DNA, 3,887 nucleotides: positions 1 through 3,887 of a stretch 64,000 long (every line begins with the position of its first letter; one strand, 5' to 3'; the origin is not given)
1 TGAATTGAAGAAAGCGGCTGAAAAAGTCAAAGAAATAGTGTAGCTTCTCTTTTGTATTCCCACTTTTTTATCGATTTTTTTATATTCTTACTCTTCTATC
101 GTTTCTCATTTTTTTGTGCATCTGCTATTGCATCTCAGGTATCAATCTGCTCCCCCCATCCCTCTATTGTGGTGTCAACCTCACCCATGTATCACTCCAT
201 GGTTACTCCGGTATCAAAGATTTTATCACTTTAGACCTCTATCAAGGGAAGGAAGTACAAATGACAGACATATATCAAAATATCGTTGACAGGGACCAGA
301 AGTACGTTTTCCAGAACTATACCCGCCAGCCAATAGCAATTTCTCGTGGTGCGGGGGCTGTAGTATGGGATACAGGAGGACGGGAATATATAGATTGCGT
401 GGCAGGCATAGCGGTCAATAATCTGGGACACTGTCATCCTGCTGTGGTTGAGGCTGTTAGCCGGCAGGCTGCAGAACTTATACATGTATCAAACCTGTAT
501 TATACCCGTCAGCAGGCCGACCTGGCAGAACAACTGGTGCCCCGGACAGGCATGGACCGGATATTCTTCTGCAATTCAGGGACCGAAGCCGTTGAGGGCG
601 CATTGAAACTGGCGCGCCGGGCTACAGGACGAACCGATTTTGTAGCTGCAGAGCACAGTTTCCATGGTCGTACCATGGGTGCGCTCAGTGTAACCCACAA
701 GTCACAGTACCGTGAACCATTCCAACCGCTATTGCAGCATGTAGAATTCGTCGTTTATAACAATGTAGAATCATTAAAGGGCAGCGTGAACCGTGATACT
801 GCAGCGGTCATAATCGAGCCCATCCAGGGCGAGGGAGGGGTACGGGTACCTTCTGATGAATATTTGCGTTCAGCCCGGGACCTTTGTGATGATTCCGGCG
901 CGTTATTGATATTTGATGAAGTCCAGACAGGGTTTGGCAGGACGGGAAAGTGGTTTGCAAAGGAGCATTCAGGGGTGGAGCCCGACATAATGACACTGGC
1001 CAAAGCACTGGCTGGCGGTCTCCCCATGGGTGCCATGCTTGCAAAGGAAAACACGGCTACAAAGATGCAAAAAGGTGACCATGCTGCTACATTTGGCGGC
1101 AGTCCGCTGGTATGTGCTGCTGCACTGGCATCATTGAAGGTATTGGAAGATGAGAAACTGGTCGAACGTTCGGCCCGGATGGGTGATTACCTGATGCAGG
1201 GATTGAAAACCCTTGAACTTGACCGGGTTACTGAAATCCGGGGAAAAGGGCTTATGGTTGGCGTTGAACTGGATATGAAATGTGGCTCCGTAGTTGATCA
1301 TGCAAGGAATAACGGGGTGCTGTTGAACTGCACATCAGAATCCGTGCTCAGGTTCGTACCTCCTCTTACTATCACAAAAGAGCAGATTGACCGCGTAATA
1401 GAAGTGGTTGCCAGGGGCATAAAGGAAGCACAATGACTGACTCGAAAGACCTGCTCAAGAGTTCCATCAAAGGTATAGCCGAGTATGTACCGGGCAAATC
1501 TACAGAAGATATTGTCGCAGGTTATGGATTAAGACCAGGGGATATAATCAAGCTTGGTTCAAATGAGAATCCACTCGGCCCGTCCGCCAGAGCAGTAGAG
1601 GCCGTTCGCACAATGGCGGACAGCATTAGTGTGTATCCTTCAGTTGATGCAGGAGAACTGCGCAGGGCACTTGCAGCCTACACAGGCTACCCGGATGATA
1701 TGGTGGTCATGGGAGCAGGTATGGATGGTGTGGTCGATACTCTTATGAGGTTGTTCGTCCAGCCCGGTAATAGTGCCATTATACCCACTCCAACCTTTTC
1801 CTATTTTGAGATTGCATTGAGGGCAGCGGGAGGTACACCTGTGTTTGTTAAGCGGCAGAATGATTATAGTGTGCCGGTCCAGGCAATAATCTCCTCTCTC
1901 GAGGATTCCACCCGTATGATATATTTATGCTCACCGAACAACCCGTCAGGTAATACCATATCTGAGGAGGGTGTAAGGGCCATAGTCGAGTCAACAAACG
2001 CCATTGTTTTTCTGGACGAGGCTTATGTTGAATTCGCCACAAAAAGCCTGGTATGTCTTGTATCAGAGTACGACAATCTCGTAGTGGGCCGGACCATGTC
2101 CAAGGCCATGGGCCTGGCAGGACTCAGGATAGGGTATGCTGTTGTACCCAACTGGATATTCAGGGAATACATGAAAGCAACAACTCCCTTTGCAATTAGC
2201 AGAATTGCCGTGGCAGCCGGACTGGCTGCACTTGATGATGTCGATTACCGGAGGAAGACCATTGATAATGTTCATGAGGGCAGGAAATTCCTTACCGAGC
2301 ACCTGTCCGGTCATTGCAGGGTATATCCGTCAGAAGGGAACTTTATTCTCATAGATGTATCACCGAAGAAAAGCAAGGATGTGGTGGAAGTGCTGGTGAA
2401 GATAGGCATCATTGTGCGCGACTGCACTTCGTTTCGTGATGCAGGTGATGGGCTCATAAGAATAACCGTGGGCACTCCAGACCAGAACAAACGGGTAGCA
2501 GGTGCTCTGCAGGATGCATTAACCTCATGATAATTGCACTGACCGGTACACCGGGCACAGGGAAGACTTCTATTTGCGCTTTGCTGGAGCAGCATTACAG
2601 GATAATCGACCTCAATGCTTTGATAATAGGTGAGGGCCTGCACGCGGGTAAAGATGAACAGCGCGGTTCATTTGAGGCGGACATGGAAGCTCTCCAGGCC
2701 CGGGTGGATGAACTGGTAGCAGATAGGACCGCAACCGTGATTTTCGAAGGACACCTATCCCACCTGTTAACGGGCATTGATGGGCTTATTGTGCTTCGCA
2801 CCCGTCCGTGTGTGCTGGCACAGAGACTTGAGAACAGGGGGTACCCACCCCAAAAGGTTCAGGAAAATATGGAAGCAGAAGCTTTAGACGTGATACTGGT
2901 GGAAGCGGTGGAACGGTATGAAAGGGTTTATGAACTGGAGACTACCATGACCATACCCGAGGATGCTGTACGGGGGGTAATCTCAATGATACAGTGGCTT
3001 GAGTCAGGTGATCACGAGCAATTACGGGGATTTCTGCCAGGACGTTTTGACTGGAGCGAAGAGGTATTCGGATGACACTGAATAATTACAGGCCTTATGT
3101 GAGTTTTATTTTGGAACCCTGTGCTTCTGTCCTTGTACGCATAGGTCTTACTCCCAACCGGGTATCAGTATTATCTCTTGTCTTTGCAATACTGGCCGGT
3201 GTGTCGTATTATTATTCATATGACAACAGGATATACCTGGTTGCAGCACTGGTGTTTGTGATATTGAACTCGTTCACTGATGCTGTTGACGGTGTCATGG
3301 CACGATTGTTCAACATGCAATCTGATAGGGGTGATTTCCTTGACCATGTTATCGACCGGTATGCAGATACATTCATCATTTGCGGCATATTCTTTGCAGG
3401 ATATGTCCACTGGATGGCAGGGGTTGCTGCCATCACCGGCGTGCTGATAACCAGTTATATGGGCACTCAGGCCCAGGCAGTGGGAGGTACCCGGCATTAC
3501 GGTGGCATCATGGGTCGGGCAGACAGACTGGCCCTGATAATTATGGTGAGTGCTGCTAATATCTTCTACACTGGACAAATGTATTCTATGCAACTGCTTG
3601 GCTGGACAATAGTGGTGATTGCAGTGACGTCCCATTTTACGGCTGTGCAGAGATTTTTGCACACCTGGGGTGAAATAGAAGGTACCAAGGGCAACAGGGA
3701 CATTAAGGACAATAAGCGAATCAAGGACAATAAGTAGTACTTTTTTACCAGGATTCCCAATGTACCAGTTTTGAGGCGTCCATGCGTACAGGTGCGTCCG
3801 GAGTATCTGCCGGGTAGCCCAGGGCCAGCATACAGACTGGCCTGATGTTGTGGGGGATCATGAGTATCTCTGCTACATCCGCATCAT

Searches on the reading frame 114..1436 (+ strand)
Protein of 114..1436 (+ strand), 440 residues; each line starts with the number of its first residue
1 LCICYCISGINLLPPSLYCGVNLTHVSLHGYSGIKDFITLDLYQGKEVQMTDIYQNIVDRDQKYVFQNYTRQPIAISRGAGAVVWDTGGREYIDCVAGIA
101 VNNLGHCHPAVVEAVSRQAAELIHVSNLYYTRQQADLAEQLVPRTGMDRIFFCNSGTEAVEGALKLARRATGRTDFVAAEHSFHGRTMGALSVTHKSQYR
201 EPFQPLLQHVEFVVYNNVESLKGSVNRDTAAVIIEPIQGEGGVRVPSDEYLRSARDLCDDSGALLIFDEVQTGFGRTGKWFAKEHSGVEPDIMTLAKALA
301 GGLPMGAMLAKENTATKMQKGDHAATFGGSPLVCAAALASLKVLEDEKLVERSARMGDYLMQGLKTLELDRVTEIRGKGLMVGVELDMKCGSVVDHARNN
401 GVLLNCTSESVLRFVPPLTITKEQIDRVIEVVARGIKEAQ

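Call 35: search_protein_families(library=pfam, proteins=[window:114-1436:+], max_evalue=0.00001)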
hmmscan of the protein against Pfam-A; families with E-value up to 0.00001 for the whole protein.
window:114-1436:+ (440 aa): 1 family
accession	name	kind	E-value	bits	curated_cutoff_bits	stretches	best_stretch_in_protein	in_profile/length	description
PF00202.27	Aminotran_3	-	9.3e-128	426.8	30.5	1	68-433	5-400/403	Aminotransferase class-III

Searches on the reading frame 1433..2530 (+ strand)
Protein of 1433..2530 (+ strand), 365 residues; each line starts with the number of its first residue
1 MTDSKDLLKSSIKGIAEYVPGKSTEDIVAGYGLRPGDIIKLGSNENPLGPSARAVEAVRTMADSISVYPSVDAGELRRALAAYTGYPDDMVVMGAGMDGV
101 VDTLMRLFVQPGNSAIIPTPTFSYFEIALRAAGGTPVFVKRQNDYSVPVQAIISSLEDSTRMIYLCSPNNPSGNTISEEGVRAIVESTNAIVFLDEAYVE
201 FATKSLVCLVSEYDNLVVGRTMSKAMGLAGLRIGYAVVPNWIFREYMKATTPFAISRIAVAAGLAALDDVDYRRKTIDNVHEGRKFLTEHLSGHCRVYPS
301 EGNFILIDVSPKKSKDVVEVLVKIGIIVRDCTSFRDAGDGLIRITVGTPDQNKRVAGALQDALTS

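Call 6: search_protein_families(library=pfam, proteins=[window:1433-2530:+])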
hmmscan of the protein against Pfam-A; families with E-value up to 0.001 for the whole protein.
window:1433-2530:+ (365 aa): 3 families
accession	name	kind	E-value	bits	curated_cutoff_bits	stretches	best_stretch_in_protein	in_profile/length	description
PF00155.27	Aminotran_1_2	-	2.3e-63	215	19.7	1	37-359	2-361/361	Aminotransferase class I and II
PF01041.23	DegT_DnrJ_EryC1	-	2.3e-05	24.2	19.8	1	56-196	9-146/360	DegT/DnrJ/EryC1/StrS aminotransferase family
PF04864.19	Alliinase_C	-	0.00011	21.7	22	1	164-240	142-210/363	Allinase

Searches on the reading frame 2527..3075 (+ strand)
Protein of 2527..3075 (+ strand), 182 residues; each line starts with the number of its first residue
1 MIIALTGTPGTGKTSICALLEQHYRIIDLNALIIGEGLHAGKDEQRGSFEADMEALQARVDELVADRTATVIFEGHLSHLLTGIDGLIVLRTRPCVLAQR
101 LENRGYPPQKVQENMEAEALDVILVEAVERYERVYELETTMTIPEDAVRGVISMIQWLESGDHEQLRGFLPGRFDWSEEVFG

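Call 6: search_protein_families(library=pfam, proteins=[window:2527-3075:+])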
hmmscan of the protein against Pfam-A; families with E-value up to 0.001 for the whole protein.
window:2527-3075:+ (182 aa): 3 families
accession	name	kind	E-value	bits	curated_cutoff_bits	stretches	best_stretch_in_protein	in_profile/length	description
PF13238.12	AAA_18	-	1.1e-20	74.9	29.4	1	3-120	1-127/128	AAA domain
PF13207.12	AAA_17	-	0.00026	21.7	27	1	6-78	1-81/136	AAA domain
PF13521.12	AAA_28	-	0.00039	21.1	27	0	3-28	2-29/164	AAA domain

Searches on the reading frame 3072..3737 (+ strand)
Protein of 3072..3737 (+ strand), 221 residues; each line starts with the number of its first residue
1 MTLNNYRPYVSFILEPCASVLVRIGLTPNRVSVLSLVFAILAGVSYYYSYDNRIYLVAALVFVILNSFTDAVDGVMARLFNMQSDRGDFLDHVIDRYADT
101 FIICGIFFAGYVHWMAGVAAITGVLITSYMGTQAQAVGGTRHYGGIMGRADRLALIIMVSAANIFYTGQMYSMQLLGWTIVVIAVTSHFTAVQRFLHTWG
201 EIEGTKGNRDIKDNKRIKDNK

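Call 6: search_protein_families(library=pfam, proteins=[window:3072-3737:+])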
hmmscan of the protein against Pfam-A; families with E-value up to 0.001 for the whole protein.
window:3072-3737:+ (221 aa): 1 family
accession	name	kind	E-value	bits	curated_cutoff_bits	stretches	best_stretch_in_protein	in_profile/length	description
PF01066.26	CDP-OH_P_transf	-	1.5e-14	55.1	22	1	27-183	3-149/152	CDP-alcohol phosphatidyltransferase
